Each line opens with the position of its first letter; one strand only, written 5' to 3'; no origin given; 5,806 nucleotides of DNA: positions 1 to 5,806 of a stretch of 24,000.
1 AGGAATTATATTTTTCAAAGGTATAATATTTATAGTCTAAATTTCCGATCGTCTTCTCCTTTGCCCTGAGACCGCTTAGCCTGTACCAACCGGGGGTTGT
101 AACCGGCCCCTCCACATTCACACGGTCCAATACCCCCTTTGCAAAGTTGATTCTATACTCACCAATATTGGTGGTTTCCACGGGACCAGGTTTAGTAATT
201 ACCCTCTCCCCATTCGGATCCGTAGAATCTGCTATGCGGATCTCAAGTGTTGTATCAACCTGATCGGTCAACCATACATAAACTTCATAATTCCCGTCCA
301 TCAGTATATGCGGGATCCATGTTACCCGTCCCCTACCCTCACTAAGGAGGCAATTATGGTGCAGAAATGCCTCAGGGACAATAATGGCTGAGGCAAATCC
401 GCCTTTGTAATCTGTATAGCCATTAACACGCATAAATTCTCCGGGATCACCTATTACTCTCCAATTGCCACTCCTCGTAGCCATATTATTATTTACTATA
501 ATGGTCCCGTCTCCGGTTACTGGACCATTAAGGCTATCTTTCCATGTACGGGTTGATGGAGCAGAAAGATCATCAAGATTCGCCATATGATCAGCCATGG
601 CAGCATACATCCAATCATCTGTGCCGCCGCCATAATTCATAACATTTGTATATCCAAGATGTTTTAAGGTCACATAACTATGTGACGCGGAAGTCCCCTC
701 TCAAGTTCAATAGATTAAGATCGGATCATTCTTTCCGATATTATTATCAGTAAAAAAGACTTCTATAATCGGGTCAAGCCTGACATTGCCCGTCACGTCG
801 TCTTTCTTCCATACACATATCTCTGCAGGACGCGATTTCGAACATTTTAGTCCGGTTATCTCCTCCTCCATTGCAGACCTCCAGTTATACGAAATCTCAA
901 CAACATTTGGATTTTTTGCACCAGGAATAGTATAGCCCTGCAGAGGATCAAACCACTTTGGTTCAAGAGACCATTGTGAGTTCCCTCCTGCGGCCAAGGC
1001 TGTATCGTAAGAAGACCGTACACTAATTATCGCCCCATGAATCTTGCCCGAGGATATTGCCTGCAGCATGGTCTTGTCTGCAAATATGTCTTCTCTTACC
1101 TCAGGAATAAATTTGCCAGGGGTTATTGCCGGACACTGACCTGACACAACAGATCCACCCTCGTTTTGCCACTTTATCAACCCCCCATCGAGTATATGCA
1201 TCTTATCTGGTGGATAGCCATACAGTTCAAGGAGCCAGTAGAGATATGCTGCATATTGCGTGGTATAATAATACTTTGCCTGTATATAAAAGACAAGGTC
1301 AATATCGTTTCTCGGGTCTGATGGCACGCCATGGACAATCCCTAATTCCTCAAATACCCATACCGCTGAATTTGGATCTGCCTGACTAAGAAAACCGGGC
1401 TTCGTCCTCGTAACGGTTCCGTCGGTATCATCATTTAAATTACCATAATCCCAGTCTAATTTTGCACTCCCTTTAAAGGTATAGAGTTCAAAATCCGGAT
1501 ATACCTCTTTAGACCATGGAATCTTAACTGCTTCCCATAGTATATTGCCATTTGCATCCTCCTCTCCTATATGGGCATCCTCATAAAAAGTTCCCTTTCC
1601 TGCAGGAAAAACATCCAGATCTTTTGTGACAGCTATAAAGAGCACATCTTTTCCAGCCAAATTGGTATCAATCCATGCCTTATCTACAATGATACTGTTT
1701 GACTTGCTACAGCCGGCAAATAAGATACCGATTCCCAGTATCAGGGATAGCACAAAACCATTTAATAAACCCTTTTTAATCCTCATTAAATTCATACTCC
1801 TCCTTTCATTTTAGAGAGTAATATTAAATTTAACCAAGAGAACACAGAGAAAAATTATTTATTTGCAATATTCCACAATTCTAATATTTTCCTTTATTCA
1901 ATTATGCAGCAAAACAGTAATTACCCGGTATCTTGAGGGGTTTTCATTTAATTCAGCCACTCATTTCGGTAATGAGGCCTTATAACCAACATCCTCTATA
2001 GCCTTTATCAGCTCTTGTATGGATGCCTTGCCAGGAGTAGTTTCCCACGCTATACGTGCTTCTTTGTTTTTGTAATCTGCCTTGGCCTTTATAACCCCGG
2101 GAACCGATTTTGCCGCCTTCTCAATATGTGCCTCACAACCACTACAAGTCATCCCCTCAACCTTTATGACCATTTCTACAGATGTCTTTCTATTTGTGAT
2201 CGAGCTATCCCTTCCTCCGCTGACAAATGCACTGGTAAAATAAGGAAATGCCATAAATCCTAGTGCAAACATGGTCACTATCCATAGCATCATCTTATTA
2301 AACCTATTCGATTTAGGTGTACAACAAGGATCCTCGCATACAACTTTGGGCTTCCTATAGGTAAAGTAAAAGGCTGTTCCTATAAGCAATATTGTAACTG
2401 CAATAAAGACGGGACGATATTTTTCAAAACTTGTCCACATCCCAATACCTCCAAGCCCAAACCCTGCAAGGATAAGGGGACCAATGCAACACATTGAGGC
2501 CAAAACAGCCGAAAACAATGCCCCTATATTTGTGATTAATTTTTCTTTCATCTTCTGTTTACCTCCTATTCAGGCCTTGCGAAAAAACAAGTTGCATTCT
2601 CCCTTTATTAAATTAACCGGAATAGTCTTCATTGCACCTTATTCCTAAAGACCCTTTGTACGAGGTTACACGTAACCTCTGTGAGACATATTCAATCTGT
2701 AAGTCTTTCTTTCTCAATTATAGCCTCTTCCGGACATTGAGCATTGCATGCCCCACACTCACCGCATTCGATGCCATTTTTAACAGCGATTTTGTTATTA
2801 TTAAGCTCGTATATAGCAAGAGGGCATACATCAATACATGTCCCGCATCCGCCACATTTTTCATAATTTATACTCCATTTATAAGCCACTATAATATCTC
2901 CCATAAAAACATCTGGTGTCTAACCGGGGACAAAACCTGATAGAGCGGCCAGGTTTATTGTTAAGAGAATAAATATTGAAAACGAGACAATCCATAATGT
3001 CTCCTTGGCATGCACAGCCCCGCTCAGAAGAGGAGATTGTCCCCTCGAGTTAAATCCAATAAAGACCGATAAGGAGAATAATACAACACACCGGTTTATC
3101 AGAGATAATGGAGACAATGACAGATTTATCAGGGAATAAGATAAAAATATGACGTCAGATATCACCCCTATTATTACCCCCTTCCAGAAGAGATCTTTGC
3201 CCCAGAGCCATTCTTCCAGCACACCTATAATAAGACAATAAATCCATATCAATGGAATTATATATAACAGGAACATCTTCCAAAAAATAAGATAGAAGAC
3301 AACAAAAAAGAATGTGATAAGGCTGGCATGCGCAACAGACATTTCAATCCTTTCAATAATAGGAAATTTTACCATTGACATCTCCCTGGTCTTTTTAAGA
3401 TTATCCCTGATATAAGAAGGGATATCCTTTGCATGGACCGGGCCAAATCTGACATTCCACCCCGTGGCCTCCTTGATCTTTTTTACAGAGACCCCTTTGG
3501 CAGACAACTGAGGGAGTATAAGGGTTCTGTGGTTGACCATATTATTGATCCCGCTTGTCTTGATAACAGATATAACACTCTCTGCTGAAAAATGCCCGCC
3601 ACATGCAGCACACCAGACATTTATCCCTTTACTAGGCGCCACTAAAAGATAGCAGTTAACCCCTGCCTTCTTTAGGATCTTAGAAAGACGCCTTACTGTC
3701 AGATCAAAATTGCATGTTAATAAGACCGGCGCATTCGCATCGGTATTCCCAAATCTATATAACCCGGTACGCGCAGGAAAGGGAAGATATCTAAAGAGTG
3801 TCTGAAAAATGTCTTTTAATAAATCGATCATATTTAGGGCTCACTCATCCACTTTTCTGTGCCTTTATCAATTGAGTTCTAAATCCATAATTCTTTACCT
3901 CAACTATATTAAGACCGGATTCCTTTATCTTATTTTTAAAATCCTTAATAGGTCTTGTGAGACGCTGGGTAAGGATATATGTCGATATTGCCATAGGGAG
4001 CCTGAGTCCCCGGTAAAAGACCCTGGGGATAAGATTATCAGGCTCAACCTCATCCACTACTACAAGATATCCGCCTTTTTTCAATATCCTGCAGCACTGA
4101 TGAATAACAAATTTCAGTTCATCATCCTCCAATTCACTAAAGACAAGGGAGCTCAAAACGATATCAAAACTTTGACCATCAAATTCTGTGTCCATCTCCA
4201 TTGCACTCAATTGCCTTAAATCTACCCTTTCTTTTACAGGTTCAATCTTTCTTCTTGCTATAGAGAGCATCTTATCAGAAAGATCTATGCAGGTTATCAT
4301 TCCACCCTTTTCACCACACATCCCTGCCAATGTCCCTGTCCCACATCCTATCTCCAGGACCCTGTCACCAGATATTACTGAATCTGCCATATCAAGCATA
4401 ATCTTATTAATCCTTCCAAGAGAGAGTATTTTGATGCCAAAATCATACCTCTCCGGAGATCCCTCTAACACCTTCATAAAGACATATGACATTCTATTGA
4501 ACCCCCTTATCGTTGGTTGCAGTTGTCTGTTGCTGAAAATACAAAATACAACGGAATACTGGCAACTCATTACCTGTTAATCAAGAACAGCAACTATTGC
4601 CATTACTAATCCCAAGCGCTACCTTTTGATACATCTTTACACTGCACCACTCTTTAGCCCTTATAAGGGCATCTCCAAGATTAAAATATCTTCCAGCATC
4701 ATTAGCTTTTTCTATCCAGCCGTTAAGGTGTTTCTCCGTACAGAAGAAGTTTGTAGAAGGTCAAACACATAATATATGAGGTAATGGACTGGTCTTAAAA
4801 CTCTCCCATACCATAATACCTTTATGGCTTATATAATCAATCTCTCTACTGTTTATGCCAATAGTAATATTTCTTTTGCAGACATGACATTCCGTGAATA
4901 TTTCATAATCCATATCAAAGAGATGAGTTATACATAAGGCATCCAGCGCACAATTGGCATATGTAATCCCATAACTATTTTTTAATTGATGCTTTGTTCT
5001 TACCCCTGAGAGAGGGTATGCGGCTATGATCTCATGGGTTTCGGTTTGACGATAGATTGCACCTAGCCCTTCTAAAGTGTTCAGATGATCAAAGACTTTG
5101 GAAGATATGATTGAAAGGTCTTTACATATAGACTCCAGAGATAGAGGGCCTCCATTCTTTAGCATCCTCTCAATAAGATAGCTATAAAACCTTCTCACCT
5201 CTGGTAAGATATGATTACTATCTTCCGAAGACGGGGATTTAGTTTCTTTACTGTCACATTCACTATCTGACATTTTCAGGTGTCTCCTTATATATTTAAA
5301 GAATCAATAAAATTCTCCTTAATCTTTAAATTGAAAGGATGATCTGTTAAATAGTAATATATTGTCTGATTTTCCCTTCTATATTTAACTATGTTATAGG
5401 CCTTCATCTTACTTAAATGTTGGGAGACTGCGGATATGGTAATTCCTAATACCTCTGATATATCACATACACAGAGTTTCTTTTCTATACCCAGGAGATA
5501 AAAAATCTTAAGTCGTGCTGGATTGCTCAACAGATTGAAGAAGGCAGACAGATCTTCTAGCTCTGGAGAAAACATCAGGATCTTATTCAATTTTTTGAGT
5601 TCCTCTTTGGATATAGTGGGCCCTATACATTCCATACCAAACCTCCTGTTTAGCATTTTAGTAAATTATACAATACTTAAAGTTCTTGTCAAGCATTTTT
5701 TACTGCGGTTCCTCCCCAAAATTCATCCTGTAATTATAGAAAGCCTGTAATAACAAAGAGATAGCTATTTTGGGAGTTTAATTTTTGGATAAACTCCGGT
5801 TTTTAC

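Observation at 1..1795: Rhodanese active-site loop encoded as Y-UGA-T-UGA-E-G: a possible double-selenocysteine sulfur/selenium transferase lipoprotein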

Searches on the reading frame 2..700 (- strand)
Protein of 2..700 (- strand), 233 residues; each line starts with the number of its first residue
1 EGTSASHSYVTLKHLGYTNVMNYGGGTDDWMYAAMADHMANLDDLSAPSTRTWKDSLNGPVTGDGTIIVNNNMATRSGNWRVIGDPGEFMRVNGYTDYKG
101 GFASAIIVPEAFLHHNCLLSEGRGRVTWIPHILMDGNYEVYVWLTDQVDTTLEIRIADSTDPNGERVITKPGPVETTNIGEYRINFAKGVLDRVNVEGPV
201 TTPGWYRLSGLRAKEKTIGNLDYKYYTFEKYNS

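Call 67: search_protein_families(library=pfam, max_evalue=0.1, proteins=[window:2-700:-])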
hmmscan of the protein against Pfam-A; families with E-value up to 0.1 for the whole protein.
window:2-700:- (233 aa): 1 family
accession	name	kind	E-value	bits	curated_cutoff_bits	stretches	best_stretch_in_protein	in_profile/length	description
PF25275.1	Golvesin_C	-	0.0045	17.5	31.6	1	121-151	38-68/132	Golvesin C-terminal domain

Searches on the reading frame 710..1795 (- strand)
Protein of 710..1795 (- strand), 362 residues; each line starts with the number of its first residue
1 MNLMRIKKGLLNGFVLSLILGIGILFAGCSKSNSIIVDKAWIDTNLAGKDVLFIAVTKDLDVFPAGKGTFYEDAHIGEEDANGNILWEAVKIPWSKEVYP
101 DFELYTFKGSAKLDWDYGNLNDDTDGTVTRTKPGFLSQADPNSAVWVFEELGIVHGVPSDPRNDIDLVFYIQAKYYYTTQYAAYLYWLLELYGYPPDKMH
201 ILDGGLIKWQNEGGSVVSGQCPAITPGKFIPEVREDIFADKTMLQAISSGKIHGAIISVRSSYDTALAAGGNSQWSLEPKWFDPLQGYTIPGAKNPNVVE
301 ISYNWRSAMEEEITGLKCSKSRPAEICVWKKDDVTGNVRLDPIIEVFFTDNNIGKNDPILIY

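Call 84: find_encoding_contigs(protein=window:710-1795:-, flank=10000, max_places=2)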
Protein window:710-1795:- (362 aa): 2 contigs read that carry it; 1 place shown.
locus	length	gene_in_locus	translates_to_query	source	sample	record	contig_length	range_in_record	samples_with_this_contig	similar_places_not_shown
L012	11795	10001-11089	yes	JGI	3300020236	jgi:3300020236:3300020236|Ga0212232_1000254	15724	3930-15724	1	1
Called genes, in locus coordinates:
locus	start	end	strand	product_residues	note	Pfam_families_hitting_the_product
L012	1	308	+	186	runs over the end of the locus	PF04205:FMN_bind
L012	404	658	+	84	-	PF01169:GDT1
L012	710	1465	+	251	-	PF02508:Rnf-Nqr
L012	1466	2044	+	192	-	PF02508:Rnf-Nqr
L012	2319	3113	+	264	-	PF04060:FeS, PF12838:Fer4_7 (weak), PF13187:Fer4_9, PF14697:Fer4_21, PF25160:LdpA_Fe-S-bd (weak), PF00037:Fer4, PF12797:Fer4_2, PF12837:Fer4_6, +4 more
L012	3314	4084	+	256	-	PF13560:HTH_31 (weak), PF01381:HTH_3, PF13443:HTH_26 (weak)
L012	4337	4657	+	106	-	-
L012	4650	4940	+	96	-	-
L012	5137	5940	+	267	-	PF00691:OmpA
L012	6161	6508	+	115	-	PF01022:HTH_5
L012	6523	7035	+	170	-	PF03243:MerB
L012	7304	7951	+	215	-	PF01209:Ubie_methyltran, PF03848:TehB (weak), PF02353:CMAS, PF13489:Methyltransf_23, PF13847:Methyltransf_31, PF08241:Methyltransf_11, PF08242:Methyltransf_12, PF13649:Methyltransf_25, +1 more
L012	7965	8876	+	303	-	PF03599:CdhD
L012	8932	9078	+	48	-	-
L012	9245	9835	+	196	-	PF02411:MerT, PF00403:HMA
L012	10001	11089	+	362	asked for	-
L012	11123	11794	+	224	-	?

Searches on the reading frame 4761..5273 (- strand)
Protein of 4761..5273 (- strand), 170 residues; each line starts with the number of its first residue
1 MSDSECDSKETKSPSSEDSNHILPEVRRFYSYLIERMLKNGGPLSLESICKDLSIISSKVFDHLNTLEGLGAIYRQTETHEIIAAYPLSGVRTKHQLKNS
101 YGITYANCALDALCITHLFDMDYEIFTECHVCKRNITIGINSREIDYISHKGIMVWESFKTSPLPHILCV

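Call 6: search_protein_families(library=pfam, max_evalue=1, proteins=[window:4761-5273:-])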
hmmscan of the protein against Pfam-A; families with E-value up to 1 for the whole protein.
window:4761-5273:- (170 aa): 7 families
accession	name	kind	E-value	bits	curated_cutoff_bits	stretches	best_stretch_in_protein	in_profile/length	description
PF03243.20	MerB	-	8.8e-09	35.8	27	1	89-156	2-69/126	Alkylmercury lyase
PF01022.26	HTH_5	-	0.017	15.4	22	1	37-71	10-43/47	Bacterial regulatory protein, arsR family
PF01978.25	TrmB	-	0.02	15.2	25.6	1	40-87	19-66/68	Sugar-specific transcriptional regulator TrmB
PF01047.28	MarR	-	0.022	15.1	24.6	1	36-77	10-51/59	MarR family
PF02319.26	E2F_TDP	-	0.034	14.3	25.7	1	35-78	18-58/65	E2F/DP family winged-helix DNA-binding domain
PF09339.16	HTH_IclR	-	0.081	13.1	22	1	39-75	14-50/52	IclR helix-turn-helix domain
PF13730.12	HTH_36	-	0.098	12.9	25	1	24-71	5-53/55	Helix-turn-helix domain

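Call 37: search_protein_families(library=ncbifam, max_evalue=0.01, proteins=[window:4761-5273:-])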
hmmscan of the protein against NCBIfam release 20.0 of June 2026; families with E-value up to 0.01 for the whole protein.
window:4761-5273:- (170 aa): 3 families
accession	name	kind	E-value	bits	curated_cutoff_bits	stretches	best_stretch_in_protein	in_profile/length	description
NF040728.1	MerB_rel_SaoL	equivalog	1.6e-13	50.9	140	1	27-155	12-144/159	MerB-like organometallic lyase SaoL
NF009710.0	PRK13239.1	equivalog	1.5e-09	37.5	193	1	33-155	26-143/210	alkylmercury lyase MerB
NF033555.1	lyase_MerB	exception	7.9e-07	29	200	1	36-150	8-117/181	organomercurial lyase MerB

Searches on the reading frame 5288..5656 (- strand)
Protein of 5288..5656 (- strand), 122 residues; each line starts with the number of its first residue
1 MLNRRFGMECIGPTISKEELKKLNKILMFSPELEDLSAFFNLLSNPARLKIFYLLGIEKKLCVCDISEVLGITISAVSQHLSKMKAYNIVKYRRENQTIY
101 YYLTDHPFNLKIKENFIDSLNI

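Call 6: search_protein_families(library=pfam, max_evalue=1, proteins=[window:5288-5656:-])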
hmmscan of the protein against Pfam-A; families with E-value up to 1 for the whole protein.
window:5288-5656:- (122 aa): 18 families
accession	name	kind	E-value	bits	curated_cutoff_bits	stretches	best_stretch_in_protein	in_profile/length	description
PF01022.26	HTH_5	-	6.2e-13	48.8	22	1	45-92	1-47/47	Bacterial regulatory protein, arsR family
PF12840.13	HTH_20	-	6.1e-05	23.3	27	1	43-92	1-50/51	Helix-turn-helix domain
PF13412.12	HTH_24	-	0.0024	17.8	21.9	1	65-91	22-48/48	Winged helix-turn-helix DNA-binding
PF01325.25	Fe_dep_repress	-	0.0032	18.1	26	1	58-93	20-55/60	Iron dependent repressor, N-terminal DNA binding domain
PF01978.25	TrmB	-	0.0038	17.5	25.6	1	54-102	17-64/68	Sugar-specific transcriptional regulator TrmB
PF13545.12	HTH_Crp_2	-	0.0049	17.3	27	1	65-94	27-56/70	Crp-like helix-turn-helix domain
PF13601.12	HTH_34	-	0.0053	17.3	27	1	48-95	2-49/80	Winged helix DNA-binding domain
PF24035.1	DUF7344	-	0.018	15.8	27.8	1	77-99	53-75/76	Domain of unknown function (DUF7344)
PF25212.1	HVO_A0114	-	0.042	14.1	27.6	1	33-98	10-74/84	HVO_A0114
PF12836.13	HHH_3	-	0.052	14.1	27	1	81-97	22-38/65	Helix-hairpin-helix motif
PF04545.22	Sigma70_r4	-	0.067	13.2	24.1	1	60-83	20-43/50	Sigma-70, region 4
PF04967.18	HTH_10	-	0.094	13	23.1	1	64-84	27-47/53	HTH DNA binding domain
PF08281.18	Sigma70_r4_2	-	0.099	12.7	25.7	1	65-83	31-49/54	Sigma-70, region 4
PF24190.1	OB_RNR_2nd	-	0.14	13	27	0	52-100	2-50/67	Ribonuclease R second OB domain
PF21476.4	PF0610-like_N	-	0.19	12.4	33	1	48-81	3-35/50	PF0610-like, N-terminal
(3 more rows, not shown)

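Call 37: search_protein_families(library=ncbifam, max_evalue=0.01, proteins=[window:5288-5656:-])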
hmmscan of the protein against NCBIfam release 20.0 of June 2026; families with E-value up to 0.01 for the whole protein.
window:5288-5656:- (122 aa): 10 families
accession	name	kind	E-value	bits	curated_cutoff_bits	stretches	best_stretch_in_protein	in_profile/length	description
NF033788.1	HTH_metalloreg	subfamily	2.7e-22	78.4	55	1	37-108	2-73/77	metalloregulator ArsR/SmtB family transcription factor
NF033789.1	repress_SdpR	subfamily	4.6e-11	42.5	100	1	40-104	2-65/79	autorepressor SdpR family transcription factor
NF052532.1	TransRegPagRBaca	equivalog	4.9e-11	42.6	170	1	32-104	13-84/99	transcriptional repressor PagR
NF040642.1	sulf_sens_BigR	equivalog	1.8e-09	37.5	155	1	35-106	9-79/95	sulfite-sensing transcriptional repressor BigR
NF007528.0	PRK10141.1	subfamily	2e-08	34.1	97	1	39-106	9-76/117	metalloregulator ArsR/SmtB family transcription factor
NF045707.1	Dbac_1936_reg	equivalog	1.3e-07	31.6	115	1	39-106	10-76/99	ArsR/SmtB-type metalloregulator TsoR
NF041413.1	ArsR_Rv2640c_fam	equivalog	3.1e-06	27.6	155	1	41-102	37-100/118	Rv2640c family ArsR-like transcriptional regulator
NF053755.1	MsvR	equivalog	0.00053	19.8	220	1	40-96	7-62/236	transcriptional factor MsvR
NF047906.1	CdPbTransRegCmtR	equivalog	0.00099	19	150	1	41-109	16-83/104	Cd(II)/Pb(II)-sensing metalloregulatory transcriptional regulator CmtR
NF053814.1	teico_TcaR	equivalog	0.0033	17.5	170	1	50-99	42-91/151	MarR family transcriptional regulator TcaR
